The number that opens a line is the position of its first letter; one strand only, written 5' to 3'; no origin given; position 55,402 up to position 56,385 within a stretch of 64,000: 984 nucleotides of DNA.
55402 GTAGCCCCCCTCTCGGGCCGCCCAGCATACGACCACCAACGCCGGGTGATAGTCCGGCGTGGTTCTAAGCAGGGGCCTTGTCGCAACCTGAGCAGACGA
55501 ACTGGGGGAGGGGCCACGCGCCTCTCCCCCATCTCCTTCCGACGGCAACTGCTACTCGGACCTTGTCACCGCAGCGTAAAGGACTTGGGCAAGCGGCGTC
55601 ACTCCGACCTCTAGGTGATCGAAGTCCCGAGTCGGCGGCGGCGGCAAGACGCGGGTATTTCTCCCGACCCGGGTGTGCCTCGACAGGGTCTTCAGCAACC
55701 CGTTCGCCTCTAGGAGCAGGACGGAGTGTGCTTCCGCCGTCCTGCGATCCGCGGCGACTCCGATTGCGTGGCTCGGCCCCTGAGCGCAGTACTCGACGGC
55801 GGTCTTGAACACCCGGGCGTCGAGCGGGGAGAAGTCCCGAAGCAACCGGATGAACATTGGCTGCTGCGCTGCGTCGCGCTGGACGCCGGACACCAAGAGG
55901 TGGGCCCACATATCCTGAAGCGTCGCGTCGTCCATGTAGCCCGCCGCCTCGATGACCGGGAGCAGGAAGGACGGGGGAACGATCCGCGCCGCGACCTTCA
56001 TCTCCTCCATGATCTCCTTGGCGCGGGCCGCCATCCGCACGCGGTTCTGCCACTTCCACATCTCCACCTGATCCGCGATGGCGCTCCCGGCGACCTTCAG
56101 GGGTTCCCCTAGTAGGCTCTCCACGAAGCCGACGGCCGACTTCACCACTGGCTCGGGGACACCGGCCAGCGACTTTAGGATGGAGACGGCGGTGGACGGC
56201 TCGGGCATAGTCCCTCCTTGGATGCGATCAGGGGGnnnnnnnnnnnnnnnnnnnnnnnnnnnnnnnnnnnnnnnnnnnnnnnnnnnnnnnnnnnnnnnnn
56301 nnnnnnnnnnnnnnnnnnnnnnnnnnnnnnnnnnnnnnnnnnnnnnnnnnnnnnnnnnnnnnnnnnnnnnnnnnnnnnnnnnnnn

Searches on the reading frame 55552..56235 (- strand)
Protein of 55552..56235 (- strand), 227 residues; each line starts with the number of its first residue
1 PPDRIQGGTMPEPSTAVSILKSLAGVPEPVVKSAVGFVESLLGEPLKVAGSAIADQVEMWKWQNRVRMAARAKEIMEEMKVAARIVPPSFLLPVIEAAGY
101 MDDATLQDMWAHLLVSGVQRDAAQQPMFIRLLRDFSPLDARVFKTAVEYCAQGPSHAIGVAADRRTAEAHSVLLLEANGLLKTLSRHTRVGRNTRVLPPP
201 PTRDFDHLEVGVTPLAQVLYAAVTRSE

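Call 45: search_protein_families(library=pfam, proteins=[window:55552-56235:-], max_evalue=0.001)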
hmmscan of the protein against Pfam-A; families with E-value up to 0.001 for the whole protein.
window:55552-56235:- (227 aa): 1 family
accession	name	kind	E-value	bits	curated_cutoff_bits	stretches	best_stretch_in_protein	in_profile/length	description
PF14337.13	Abi_alpha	-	4.5e-15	56.6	29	1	64-165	2-106/196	Abortive infection alpha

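Call 63: search_protein_families(library=padloc, proteins=[window:55552-56235:-], max_evalue=0.001)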
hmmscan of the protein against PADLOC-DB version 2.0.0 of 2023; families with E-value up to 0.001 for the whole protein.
window:55552-56235:- (227 aa): 3 families
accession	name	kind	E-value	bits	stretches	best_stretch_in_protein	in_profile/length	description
PDLC05025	PDC-S47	-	4e-10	37.9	1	31-148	27-150/263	-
PDLC05024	PDC-S47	-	2e-05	22.2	1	74-145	70-143/265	-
PDLC05026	PDC-S47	-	0.00088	16.9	0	81-145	69-137/257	-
